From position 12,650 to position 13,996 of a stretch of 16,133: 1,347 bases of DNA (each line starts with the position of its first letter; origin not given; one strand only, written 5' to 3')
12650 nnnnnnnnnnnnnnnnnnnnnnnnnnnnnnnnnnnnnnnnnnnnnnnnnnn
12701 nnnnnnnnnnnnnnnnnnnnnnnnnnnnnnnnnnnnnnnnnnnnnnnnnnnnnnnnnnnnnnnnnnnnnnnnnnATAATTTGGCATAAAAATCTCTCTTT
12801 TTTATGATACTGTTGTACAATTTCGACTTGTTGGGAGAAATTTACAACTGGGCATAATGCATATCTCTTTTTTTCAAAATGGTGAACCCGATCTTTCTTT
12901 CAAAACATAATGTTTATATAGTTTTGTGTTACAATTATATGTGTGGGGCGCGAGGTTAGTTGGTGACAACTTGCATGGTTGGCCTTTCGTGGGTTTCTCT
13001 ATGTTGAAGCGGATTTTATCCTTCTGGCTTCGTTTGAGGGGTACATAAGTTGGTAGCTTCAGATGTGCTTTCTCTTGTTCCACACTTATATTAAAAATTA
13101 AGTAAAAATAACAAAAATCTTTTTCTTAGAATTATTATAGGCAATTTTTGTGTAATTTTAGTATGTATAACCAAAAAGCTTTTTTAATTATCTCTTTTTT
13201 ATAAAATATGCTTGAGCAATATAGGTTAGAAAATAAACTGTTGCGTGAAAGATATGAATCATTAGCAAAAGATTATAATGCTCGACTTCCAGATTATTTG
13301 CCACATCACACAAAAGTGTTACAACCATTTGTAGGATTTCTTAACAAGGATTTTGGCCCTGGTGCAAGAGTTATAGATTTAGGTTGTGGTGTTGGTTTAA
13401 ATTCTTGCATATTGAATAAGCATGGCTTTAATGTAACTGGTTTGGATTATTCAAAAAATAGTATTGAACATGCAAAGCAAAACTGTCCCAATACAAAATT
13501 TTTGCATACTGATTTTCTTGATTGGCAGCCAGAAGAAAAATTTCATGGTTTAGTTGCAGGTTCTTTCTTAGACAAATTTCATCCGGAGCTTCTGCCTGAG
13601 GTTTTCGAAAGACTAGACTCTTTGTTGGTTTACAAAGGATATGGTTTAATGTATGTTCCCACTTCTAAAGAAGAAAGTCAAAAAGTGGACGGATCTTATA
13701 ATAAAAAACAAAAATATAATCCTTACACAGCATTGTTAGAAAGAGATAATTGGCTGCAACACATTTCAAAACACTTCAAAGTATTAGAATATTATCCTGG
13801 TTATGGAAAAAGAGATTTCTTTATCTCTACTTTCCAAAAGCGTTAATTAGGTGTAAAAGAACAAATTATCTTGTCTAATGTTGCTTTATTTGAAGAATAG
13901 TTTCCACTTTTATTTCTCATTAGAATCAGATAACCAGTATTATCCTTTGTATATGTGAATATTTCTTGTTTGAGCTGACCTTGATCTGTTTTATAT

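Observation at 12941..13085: Isolated GC-rich structured RNA with conflicting strand signals (novel plus-strand RNA versus aberrant 5S-like RNA)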

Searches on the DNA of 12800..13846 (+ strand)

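Call 5: search_rna_families(source=window, start=12800, end=13250, threshold=evalue, max_evalue=10, show_alignments=5)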
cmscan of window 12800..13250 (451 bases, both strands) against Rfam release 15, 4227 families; matches with E-value up to 10: 1.
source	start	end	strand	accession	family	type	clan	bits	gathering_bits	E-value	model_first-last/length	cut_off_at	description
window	12858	12954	+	RF01930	bxd_2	Gene; lncRNA;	-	15.4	80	0.39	1-91/91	no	Bithoraxoid conserved region 2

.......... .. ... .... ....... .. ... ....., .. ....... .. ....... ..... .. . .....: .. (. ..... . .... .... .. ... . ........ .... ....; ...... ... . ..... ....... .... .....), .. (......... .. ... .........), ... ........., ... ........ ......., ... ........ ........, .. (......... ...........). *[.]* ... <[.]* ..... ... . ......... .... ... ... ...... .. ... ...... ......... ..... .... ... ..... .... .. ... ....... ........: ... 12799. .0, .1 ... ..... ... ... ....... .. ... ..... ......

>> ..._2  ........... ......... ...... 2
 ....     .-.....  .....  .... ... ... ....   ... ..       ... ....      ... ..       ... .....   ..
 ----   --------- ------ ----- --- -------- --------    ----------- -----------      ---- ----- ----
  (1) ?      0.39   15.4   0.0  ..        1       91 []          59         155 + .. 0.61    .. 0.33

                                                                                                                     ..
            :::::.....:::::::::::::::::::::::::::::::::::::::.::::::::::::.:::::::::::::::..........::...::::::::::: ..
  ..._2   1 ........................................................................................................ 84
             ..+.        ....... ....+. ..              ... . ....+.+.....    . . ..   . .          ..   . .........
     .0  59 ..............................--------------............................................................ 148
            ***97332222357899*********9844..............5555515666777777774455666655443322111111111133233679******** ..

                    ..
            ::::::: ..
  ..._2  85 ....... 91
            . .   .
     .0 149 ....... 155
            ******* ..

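Call 26: search_rna_families(sources=[L018, L011, L015, L017, L020], threshold=evalue, max_evalue=1, show_alignments=3)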
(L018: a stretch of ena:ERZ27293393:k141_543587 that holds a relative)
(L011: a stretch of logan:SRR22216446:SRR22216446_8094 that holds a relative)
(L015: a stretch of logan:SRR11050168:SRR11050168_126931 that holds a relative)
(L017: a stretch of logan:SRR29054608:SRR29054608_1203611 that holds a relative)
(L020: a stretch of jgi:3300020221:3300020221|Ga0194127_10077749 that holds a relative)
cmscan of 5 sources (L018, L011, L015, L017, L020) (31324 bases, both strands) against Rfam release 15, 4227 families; matches with E-value up to 1: 3.
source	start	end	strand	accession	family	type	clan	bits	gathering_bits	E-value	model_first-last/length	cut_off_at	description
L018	1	1426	+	RF02540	LSU_rRNA_archaea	Gene; rRNA;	CL00112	984.2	50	0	1881-2987/2987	5'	Archaeal large subunit ribosomal RNA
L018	124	384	+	RF00028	Intron_gpI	Intron;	-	94.9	50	1.7e-23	1-253/253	no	Group I catalytic intron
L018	2573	2639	+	RF03528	mir-1264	Gene; miRNA;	-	26.3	79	0.24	1-67/67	no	mir-1264 microRNA precursor family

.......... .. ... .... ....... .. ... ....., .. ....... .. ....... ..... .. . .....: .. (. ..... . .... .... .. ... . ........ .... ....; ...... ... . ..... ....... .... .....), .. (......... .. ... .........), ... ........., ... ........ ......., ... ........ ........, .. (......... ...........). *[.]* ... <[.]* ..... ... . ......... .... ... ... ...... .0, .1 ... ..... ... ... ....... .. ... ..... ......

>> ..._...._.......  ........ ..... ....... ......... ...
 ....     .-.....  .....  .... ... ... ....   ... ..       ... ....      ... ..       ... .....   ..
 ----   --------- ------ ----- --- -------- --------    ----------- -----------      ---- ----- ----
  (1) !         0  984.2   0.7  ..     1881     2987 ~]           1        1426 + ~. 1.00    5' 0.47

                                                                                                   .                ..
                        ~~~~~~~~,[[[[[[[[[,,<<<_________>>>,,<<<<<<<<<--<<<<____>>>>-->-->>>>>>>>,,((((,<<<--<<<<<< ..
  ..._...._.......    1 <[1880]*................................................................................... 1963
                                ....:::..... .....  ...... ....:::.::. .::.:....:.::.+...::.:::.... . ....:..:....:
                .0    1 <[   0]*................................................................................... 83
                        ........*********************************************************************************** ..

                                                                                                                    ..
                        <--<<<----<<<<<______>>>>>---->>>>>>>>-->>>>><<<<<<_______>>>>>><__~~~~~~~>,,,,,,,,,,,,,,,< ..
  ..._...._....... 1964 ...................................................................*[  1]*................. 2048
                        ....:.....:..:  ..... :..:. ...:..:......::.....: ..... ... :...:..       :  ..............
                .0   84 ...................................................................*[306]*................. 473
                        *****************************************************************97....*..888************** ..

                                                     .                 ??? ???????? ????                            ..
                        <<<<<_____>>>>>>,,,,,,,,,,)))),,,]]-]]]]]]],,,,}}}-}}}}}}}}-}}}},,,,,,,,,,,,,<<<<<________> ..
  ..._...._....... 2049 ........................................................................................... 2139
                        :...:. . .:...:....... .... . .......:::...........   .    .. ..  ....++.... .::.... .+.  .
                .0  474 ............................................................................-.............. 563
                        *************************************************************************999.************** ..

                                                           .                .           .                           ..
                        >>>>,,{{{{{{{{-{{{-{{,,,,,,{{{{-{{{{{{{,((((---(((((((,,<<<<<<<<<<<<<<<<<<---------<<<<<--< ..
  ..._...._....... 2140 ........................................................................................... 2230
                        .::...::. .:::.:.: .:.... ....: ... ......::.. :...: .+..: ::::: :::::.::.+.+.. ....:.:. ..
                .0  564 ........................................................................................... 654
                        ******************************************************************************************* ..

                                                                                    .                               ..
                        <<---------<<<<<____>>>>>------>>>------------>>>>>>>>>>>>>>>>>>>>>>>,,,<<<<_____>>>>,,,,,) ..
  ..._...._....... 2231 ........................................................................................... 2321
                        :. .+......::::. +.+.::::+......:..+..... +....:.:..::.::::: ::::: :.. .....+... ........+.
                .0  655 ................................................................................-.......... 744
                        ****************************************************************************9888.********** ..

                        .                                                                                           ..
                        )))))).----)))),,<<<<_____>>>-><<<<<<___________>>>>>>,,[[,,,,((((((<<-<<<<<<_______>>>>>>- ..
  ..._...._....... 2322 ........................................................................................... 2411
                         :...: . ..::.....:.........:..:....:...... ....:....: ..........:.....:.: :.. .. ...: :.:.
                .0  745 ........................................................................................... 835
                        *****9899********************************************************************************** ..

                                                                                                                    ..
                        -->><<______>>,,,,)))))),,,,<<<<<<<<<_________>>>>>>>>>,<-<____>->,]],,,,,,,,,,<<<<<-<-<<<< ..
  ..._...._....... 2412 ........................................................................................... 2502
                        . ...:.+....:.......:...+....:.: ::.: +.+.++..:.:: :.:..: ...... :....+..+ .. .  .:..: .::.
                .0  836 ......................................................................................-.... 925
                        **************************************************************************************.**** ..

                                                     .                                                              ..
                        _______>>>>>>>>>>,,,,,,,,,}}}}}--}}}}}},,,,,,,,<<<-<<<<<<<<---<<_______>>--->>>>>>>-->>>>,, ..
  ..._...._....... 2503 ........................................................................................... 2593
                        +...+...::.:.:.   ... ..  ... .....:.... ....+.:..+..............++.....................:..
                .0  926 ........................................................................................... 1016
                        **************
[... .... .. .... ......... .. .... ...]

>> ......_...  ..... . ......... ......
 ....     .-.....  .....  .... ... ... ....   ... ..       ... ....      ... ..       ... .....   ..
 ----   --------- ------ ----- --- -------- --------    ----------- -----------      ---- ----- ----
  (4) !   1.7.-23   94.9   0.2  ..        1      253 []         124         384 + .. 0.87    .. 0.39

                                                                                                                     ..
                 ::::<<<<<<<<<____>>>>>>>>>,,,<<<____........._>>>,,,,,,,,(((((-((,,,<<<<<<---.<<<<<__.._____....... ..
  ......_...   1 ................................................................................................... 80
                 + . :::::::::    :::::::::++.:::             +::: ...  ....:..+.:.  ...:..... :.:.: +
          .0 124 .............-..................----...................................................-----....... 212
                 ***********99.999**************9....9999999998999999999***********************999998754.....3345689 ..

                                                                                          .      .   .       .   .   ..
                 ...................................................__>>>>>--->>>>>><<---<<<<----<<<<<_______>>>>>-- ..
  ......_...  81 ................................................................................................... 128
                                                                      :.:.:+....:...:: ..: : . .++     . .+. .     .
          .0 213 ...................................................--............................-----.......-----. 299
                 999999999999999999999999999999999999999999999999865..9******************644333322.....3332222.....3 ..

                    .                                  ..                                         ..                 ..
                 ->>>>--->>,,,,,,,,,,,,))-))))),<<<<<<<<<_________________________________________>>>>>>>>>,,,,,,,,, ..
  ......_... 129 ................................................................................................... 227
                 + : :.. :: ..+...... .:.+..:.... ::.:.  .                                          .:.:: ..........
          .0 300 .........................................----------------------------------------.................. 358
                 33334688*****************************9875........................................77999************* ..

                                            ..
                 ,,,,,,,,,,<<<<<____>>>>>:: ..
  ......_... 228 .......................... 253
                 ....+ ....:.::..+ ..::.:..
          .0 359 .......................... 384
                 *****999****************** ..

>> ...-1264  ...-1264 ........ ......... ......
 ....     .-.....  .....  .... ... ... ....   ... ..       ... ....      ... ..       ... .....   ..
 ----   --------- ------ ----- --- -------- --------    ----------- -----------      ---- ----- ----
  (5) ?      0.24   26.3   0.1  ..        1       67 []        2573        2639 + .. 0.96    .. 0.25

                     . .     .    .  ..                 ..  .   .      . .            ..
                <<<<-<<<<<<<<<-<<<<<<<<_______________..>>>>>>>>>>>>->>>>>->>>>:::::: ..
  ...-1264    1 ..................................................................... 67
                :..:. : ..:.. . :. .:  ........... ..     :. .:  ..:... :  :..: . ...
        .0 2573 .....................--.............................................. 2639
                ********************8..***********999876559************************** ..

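Call 27: search_rna_families(source=L011, start=7555, end=7960, threshold=evalue, max_evalue=10, show_alignments=4)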
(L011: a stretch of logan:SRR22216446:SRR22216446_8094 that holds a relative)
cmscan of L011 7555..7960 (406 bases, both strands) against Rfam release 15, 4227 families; matches with E-value up to 10: 9.
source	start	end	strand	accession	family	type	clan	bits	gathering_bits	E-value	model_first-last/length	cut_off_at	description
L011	7856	7938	-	RF01598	snoR23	Gene; snRNA; snoRNA; CD-box;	-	20.8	70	6.3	1-84/84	no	small nucleolar RNA snoR23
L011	7867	7948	-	RF00336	snoJ26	Gene; snRNA; snoRNA; CD-box;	-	16.6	50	4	1-147/147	no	Small nucleolar RNA J26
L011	7840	7936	-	RF00357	snoR44_J54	Gene; snRNA; snoRNA; CD-box;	CL00069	16.5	48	2.4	1-97/97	no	Small nucleolar RNA R44/J54/Z268 family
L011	7906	7924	+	RF00489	ctRNA_p42d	Gene; antisense;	-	15.9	50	1.3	1-46/46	no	ctRNA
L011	7880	7945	-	RF03528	mir-1264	Gene; miRNA;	-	15.5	79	3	1-67/67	no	mir-1264 microRNA precursor family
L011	7884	7951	-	RF01211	SNORD124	Gene; snRNA; snoRNA; CD-box;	-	15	40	6.9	1-104/104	no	Small nucleolar RNA SNORD124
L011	7669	7718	-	RF01166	sn3071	Gene; snRNA; snoRNA; CD-box;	-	14.2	40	5.2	1-77/77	no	Small nucleolar RNA sn3071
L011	7756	7835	-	RF03694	mir-266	Gene; miRNA;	-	14.1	80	8.2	1-83/83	no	mir-266 microRNA precursor family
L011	7631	7835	-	RF03159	RAGATH-7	Gene; sRNA;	-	12.6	111.8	2.1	1-208/208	no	RAGATH-7 RNA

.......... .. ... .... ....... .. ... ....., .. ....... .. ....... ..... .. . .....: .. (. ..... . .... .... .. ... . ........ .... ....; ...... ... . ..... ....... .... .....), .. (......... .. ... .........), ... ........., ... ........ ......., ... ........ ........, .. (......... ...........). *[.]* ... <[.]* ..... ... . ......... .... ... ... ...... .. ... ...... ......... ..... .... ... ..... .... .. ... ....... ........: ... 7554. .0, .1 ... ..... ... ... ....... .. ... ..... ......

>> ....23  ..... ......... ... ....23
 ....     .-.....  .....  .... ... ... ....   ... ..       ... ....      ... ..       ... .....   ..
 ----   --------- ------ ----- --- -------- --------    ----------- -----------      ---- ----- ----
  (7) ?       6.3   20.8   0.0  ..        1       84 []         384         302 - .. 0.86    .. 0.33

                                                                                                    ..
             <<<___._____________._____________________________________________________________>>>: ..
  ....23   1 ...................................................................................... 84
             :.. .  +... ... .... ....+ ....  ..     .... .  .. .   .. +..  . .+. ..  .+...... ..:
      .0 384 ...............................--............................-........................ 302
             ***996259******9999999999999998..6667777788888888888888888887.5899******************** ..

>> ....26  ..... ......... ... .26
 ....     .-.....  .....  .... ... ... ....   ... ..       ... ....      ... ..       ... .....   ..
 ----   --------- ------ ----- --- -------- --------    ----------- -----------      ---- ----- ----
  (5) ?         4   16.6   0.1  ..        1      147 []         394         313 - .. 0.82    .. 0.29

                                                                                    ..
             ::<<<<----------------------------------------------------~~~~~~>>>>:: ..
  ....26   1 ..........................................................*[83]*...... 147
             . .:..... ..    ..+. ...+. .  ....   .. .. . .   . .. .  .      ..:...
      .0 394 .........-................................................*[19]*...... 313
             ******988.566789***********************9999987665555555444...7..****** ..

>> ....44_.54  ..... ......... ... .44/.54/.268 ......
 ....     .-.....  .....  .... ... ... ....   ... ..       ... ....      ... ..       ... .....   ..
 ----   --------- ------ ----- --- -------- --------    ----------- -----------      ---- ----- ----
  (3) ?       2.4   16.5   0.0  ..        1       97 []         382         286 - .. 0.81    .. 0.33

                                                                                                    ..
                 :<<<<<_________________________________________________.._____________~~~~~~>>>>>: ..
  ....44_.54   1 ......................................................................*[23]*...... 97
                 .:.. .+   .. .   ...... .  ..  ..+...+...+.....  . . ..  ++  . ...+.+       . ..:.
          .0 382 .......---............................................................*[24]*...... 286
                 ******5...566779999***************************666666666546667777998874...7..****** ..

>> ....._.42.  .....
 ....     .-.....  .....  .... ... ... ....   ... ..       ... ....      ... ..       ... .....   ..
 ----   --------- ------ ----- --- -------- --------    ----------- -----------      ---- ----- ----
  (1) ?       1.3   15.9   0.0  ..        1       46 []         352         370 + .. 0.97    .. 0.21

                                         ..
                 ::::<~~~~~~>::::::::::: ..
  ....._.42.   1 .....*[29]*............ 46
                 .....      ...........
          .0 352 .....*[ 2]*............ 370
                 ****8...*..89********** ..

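Call 48: search_rna_families(sources=[L001, L035, L022, L055, L057, L058], threshold=gathering)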
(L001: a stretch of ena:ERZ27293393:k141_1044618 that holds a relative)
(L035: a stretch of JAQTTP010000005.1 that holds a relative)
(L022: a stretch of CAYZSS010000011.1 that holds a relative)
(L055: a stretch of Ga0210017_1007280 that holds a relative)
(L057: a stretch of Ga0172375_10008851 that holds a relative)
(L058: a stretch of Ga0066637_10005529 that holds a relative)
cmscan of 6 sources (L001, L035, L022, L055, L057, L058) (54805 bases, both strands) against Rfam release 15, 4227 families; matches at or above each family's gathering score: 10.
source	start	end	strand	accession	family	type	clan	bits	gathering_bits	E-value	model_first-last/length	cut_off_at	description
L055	2572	5811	-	RF02540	LSU_rRNA_archaea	Gene; rRNA;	CL00112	2499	50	0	1-2987/2987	no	Archaeal large subunit ribosomal RNA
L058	3845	7084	+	RF02540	LSU_rRNA_archaea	Gene; rRNA;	CL00112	2489.5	50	0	1-2987/2987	no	Archaeal large subunit ribosomal RNA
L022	1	3296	+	RF02540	LSU_rRNA_archaea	Gene; rRNA;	CL00112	2101.5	50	0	399-2987/2987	5'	Archaeal large subunit ribosomal RNA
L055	6123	7604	-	RF01959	SSU_rRNA_archaea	Gene; rRNA;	CL00111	1365.9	50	0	1-1478/1478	no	Archaeal small subunit ribosomal RNA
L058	2052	3533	+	RF01959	SSU_rRNA_archaea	Gene; rRNA;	CL00111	1365.9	50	0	1-1478/1478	no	Archaeal small subunit ribosomal RNA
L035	7104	8000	-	RF02540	LSU_rRNA_archaea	Gene; rRNA;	CL00112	799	50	1.8e-250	2105-2987/2987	5'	Archaeal large subunit ribosomal RNA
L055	3614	3874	-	RF00028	Intron_gpI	Intron;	-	94.9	50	3e-23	1-253/253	no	Group I catalytic intron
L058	5782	6042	+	RF00028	Intron_gpI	Intron;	-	94.9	50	3e-23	1-253/253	no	Group I catalytic intron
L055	5924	6088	-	RF00005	tRNA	Gene; tRNA;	CL00001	52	29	2.5e-08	1-71/71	no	tRNA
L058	3568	3732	+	RF00005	tRNA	Gene; tRNA;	CL00001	52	29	2.5e-08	1-71/71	no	tRNA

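Call 70: search_with_rna_model(model_id=R1, sources=[L001, L011, L015, L016, L017, L018, L019, L020, L022, L035, L055, L057, L058, L059, L060, L061, L063, L014, L021, L023, L024, L025, L027, L031, L032, L033, L034, L036, L037, L038, L040, L042, L047, L048, L049, L050, L051, L053], max_evalue=1)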
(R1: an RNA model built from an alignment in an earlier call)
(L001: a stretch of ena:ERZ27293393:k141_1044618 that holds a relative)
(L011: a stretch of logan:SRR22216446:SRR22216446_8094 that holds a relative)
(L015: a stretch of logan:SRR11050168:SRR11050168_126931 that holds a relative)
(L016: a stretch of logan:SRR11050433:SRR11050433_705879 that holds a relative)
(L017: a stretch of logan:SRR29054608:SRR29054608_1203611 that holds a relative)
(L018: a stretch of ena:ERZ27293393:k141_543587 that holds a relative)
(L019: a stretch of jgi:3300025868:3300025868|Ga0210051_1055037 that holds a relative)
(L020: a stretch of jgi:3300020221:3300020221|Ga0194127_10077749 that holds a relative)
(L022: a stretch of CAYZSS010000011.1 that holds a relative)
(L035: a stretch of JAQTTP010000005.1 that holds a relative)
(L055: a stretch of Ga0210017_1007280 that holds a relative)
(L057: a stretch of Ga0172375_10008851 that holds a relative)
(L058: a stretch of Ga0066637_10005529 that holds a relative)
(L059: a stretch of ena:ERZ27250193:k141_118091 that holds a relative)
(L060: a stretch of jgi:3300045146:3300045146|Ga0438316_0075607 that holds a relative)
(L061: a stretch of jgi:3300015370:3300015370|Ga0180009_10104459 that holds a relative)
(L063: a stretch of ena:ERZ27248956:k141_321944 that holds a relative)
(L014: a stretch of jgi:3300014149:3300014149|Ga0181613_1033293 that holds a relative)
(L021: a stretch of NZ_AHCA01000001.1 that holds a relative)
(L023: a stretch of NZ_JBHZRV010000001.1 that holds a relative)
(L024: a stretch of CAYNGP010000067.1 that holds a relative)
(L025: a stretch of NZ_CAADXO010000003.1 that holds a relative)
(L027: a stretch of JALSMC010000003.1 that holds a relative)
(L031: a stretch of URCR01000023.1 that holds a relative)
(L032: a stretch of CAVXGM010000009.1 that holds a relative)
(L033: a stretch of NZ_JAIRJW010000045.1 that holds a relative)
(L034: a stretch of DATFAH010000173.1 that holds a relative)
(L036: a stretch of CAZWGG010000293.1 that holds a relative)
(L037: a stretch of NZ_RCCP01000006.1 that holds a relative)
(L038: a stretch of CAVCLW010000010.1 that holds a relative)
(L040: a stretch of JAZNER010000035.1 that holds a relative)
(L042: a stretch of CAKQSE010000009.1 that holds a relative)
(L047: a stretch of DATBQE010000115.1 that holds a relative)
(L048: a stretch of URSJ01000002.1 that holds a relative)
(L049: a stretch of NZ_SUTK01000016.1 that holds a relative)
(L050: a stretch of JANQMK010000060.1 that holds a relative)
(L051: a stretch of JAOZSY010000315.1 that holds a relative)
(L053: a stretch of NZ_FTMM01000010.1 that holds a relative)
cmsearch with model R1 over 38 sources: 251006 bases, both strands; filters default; matches with E-value up to 1: 19.
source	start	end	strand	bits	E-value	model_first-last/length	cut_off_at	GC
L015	349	465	+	120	3.3e-21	1-119/119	no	0.32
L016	829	945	+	120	3.3e-21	1-119/119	no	0.32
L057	4048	4164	+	120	3.3e-21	1-119/119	no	0.32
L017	2116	2237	+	114.4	4.2e-20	1-119/119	no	0.35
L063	298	416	+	113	7.8e-20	1-119/119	no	0.35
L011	7756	7873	+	105.8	2e-18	1-119/119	no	0.37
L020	1098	1217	+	104.3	4e-18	1-119/119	no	0.37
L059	731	852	+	102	1.1e-17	1-119/119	no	0.41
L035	6707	6846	-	92.7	7.4e-16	1-119/119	no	0.49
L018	1686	1825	+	92.7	7.6e-16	1-119/119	no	0.48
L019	1161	1300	+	92.7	7.6e-16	1-119/119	no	0.48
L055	2173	2312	-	92.7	7.6e-16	1-119/119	no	0.48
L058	7344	7483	+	92.7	7.6e-16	1-119/119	no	0.48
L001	5744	5864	+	89.5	3.2e-15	1-119/119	no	0.45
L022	3698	3839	+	84.3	3.4e-14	1-119/119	no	0.45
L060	1042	1192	+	69.9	2.3e-11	1-119/119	no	0.5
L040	2145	2290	-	17.3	0.51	1-119/119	no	0.43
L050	825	911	-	17.2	0.54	11-71/119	no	0.33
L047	1225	1289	+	17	0.59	15-69/119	no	0.45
